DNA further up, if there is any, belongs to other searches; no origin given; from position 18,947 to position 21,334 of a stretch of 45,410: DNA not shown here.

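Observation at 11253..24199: Two tandem cassettes of TonB-dependent receptor + T9SS-sorted beta-helix-like partner: candidate undescribed outer-membrane capture/uptake system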

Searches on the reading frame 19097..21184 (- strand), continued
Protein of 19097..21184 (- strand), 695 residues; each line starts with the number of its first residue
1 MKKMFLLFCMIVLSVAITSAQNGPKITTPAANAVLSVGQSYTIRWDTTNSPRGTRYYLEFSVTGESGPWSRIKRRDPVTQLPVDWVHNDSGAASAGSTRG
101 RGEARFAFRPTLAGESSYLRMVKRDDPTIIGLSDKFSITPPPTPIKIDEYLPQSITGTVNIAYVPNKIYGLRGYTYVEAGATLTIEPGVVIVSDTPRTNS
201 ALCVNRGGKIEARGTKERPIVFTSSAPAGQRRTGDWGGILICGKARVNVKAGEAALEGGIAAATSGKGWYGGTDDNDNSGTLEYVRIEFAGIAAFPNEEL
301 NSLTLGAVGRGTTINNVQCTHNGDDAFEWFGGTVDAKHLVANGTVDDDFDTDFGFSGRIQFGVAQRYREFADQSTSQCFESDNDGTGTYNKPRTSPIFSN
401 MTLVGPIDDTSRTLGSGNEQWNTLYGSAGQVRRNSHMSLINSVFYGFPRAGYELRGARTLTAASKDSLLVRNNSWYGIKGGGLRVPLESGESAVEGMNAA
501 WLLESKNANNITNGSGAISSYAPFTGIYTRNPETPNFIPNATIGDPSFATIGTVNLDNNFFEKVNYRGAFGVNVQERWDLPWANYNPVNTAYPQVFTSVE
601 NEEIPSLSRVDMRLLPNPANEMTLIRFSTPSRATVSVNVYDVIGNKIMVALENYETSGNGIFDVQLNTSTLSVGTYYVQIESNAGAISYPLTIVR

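Call 46: find_homologous_proteins(query=L032:6920-8284:+, max_evalue=1e-10)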
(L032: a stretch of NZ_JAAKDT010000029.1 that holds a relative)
Query L032:6920-8284:+ (455 aa): 8000 proteins with E <= 1e-10 among 8000 candidates; the best 120 are listed.
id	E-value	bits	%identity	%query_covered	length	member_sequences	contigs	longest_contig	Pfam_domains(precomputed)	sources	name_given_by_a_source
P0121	1.1e-287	972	94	100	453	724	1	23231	PF28492.1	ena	-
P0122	6.0e-287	970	93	100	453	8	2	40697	PF28492.1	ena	-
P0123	1.3e-264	896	84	97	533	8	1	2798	PF02368.25,PF28492.1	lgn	-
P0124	1.5e-260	883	88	93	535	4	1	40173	PF02368.25,PF28492.1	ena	-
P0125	2.5e-259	879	87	93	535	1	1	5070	PF02368.25,PF28492.1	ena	-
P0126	4.5e-254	862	84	91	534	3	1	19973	PF02368.25,PF28492.1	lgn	-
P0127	9.2e-254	861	81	97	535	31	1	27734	PF02368.25,PF28492.1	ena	-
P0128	4.0e-252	855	83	100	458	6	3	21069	PF28492.1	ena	-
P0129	6.6e-244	828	79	100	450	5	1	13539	PF28492.1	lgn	-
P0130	2.4e-241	820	79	100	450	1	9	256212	PF28492.1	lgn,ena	-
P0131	3.0e-241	819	79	100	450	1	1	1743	PF28492.1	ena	-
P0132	3.0e-241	819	79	100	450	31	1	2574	PF28492.1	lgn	-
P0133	3.5e-241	819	78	100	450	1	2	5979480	PF28492.1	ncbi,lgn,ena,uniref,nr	ncbi:hypothetical protein [Parabacteroides chongii]|uniref:hypothetical protein n=1 Tax=Parabacteroi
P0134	3.6e-241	819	79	100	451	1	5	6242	PF28492.1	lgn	-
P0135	1.4e-240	817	79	100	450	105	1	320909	PF28492.1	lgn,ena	-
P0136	1.7e-240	817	78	100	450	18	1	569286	PF28492.1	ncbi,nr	nr:hypothetical protein [Parabacteroides goldsteinii]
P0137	1.5e-239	814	79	100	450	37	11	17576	PF28492.1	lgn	-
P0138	2.1e-238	810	78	100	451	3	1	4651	PF28492.1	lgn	-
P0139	6.6e-238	808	79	100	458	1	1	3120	PF28492.1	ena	-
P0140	2.2e-237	807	80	91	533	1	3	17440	PF02368.25,PF28492.1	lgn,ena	-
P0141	1.4e-236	804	80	91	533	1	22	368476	PF02368.25,PF28492.1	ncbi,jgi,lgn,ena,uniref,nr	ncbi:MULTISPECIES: Ig-like domain-containing protein [Parabacteroides]|uniref:Ig-like domain-contain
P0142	1.9e-236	804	80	91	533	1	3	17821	PF02368.25,PF28492.1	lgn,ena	-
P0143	2.2e-236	803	80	91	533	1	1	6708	PF02368.25,PF28492.1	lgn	-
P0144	2.3e-236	803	80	91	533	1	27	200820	PF02368.25,PF28492.1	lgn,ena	-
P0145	3.8e-236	803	78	100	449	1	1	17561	PF28492.1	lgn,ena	-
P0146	7.6e-236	802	77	100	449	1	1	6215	PF28492.1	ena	-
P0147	7.8e-236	802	77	100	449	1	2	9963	PF28492.1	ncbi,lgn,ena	-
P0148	8.5e-236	801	80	91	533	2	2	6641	PF02368.25,PF28492.1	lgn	-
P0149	1.1e-235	801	80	91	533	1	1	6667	PF02368.25,PF28492.1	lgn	-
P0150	1.8e-235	800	80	91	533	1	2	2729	PF02368.25,PF28492.1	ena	-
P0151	4.2e-235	799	79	92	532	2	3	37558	PF02368.25,PF28492.1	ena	-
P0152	4.6e-235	799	77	100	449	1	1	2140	PF28492.1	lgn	-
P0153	1.9e-233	794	77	100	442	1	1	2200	PF28492.1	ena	-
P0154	5.2e-233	792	77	100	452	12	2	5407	PF28492.1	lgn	-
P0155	2.4e-232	790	75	99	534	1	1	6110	PF26182.1,PF02368.25,PF28492.1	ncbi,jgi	-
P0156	4.0e-232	789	75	100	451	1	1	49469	PF28492.1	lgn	-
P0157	2.4e-231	787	77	93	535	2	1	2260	PF02368.25,PF28492.1,PF26918.1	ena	-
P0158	1.3e-230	784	77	93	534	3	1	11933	PF02368.25,PF28492.1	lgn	-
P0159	2.3e-230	784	77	91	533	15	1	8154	PF02368.25,PF28492.1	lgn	-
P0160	1.4e-229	781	78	91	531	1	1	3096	PF22359.3,PF02368.25,PF28492.1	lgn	-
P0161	2.2e-229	780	79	92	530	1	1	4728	PF02368.25,PF28492.1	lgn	-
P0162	3.6e-229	780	78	91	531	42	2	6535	PF22359.3,PF02368.25,PF28492.1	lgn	-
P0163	1.1e-227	775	78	91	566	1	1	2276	PF02368.25,PF28492.1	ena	-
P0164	2.9e-227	773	94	78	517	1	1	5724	PF05345.19,PF28492.1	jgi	-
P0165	5.3e-227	772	76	93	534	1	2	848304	PF02368.25,PF28492.1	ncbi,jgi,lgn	-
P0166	1.0e-226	772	77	91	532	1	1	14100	PF02368.25,PF28492.1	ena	-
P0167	6.3e-225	766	74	99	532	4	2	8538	PF02368.25,PF28492.1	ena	-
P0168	5.5e-224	763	73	99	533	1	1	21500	PF02368.25,PF28492.1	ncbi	-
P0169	7.5e-224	762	79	90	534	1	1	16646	PF22359.3,PF02368.25,PF28492.1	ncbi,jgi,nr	ncbi:MAG: Ig-like domain-containing protein [Tannerellaceae bacterium]|jgi:hypothetical protein|nr:I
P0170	4.6e-223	759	75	91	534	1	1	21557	PF02368.25,PF28492.1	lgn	-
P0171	2.1e-222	757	77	91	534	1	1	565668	PF02368.25,PF28492.1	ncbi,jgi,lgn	-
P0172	2.3e-222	757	77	92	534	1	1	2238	PF02368.25,PF28492.1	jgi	jgi:hypothetical protein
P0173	5.7e-222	756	73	100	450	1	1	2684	PF28492.1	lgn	-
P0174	8.4e-222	755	77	91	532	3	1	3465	PF02368.25,PF28492.1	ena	-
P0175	2.0e-221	754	75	91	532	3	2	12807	PF02368.25,PF28492.1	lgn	-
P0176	2.2e-221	754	76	91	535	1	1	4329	PF02368.25,PF28492.1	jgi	jgi:hypothetical protein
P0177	6.7e-221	752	78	90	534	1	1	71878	PF02368.25,PF28492.1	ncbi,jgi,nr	ncbi:MAG: Ig-like domain-containing protein [Tannerellaceae bacterium]|jgi:hypothetical protein|nr:I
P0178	1.3e-219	748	77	91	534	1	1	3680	PF02368.25,PF28492.1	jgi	jgi:hypothetical protein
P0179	1.7e-219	748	75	92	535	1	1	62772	PF02368.25,PF28492.1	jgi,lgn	jgi:hypothetical protein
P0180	1.6e-218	744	72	98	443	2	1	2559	PF28492.1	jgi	jgi:hypothetical protein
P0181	2.5e-218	744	77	91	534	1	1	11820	PF02368.25,PF28492.1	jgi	jgi:hypothetical protein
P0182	9.8e-218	742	76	91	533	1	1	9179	PF02368.25,PF28492.1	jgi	jgi:hypothetical protein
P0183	1.7e-217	741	73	100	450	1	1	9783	PF28492.1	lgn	-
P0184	2.5e-217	741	72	91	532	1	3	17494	PF02368.25,PF28492.1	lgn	-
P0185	3.1e-217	740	74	91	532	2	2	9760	PF02368.25,PF28492.1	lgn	-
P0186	1.3e-216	738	75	91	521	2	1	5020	PF22359.3,PF02368.25,PF28492.1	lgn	-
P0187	1.5e-216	738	73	91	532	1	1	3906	PF26182.1,PF02368.25,PF28492.1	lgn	-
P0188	3.9e-216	737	73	100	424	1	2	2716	PF28492.1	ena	-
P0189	3.1e-215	734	76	91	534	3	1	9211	PF02368.25,PF28492.1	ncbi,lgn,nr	ncbi:MAG: Ig-like domain-containing protein [Tannerellaceae bacterium]|nr:Ig-like domain-containing 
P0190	3.3e-215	734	72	91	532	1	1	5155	PF02368.25,PF28492.1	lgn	-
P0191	3.3e-215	734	73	91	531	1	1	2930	PF02368.25,PF28492.1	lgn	-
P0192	8.1e-215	732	75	91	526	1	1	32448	PF22359.3,PF02368.25,PF28492.1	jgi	jgi:hypothetical protein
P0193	2.8e-214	730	76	90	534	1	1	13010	PF22359.3,PF02368.25,PF28492.1,PF26918.1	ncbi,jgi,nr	ncbi:MAG: Ig-like domain-containing protein [Tannerellaceae bacterium]|jgi:hypothetical protein|nr:I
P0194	4.6e-214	730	72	91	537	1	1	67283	PF02368.25,PF28492.1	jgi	-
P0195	1.1e-213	729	76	91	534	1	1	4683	PF02368.25,PF28492.1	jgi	jgi:hypothetical protein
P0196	1.6e-213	728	75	91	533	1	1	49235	PF02368.25,PF28492.1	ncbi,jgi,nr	ncbi:MAG: Ig-like domain-containing protein [Tannerellaceae bacterium]|jgi:hypothetical protein|nr:I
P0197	8.2e-213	726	75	91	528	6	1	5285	PF02368.25,PF28492.1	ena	-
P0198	1.7e-212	725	73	91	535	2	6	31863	PF26182.1,PF02368.25,PF28492.1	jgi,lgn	-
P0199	1.7e-212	725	72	98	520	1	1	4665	PF02368.25,PF28492.1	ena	-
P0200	3.5e-211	720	72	98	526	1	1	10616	PF02368.25,PF28492.1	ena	-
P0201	3.9e-211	720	75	91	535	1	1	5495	PF02368.25,PF28492.1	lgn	-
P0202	2.2e-210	718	74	91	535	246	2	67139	PF02368.25,PF28492.1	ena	-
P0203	8.0e-210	716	74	93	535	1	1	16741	PF02368.25,PF28492.1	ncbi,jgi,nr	ncbi:MAG: Ig-like domain-containing protein [Tannerellaceae bacterium]|jgi:hypothetical protein|nr:I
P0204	9.6e-210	716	72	91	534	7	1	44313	PF22359.3,PF02368.25,PF28492.1,PF26918.1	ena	-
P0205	1.9e-209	715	73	97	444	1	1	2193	PF28492.1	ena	-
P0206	4.3e-209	713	73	91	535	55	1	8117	PF02368.25,PF28492.1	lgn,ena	-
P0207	1.9e-208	711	71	91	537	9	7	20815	PF02368.25,PF28492.1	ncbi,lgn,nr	ncbi:MAG: Ig-like domain-containing protein [Tannerellaceae bacterium]|nr:Ig-like domain-containing 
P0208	9.7e-208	709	82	79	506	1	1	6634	PF02368.25,PF28492.1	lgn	-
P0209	8.0e-206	703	69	100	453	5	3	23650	PF28492.1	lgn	-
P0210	4.2e-201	687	83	81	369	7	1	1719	PF28492.1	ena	-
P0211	7.0e-201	686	69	92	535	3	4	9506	PF22359.3,PF02368.25,PF28492.1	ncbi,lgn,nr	ncbi:MAG: Ig-like domain-containing protein [Tannerellaceae bacterium]|nr:Ig-like domain-containing 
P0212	1.8e-199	682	52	75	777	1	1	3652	PF28492.1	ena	-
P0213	1.7e-198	678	69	90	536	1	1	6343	PF02368.25,PF28492.1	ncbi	-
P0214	5.0e-198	677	67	100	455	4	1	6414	PF28492.1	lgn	-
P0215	7.3e-198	676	65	99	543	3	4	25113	PF02368.25,PF28492.1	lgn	-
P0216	2.1e-197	675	70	91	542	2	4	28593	PF02368.25,PF28492.1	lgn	-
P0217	3.9e-197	674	51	79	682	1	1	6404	PF11634.14,PF28492.1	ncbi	ncbi:MAG: hypothetical protein R6X09_09785, partial [Bacteroidales bacterium]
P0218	5.9e-195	667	64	99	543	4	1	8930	PF02368.25,PF28492.1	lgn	-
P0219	9.1e-193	660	65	100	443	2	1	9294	PF28492.1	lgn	-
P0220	1.4e-191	656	82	56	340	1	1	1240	PF28492.1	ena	-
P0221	2.2e-191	655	64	97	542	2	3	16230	PF02368.25,PF28492.1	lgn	-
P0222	3.9e-191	654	94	68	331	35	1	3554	PF28492.1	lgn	-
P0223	9.6e-190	650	80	77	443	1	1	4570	PF28492.1,PF12437.14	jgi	jgi:hypothetical protein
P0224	2.9e-189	648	65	100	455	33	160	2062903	PF28492.1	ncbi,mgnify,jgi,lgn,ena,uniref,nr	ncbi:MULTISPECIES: hypothetical protein [Bacteroidales]|mgnify:FL=1|jgi:hypothetical protein|uniref:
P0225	4.9e-188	644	53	74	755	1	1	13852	PF18962.8,PF28492.1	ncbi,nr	ncbi:MAG: T9SS type A sorting domain-containing protein, partial [Bacteroidales bacterium]|nr:T9SS t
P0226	6.6e-188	644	65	92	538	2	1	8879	PF22359.3,PF02368.25,PF28492.1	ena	-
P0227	1.4e-183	629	63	97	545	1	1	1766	PF02368.25,PF28492.1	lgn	-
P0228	2.0e-183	629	52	75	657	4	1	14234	PF28492.1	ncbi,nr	ncbi:MAG TPA: hypothetical protein P5514_15045, partial [Bacteroidales bacterium]|nr:hypothetical pr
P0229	1.6e-182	626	63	100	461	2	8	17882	PF28492.1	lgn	-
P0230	1.5e-181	623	63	99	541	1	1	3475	PF02368.25,PF28492.1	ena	-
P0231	1.1e-180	620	63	99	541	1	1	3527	PF02368.25,PF28492.1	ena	-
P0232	1.9e-180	619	63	100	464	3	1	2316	PF28492.1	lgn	-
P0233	4.3e-180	618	64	91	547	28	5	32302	PF02368.25,PF28492.1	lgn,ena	-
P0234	6.3e-180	617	45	89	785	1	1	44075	PF28492.1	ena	-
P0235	9.3e-180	617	64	91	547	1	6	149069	PF02368.25,PF28492.1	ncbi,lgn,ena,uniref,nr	ncbi:Ig-like domain-containing protein [uncultured Parabacteroides sp.]|uniref:Ig-like domain-contai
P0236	1.2e-179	616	62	97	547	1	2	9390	PF02368.25,PF28492.1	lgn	-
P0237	2.3e-179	615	64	96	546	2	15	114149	PF02368.25,PF28492.1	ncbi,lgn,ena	-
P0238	4.8e-179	614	64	91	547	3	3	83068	PF02368.25,PF28492.1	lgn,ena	-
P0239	1.5e-178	613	64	91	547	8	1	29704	PF02368.25,PF28492.1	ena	-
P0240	1.9e-178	612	62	99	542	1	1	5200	PF02368.25,PF28492.1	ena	-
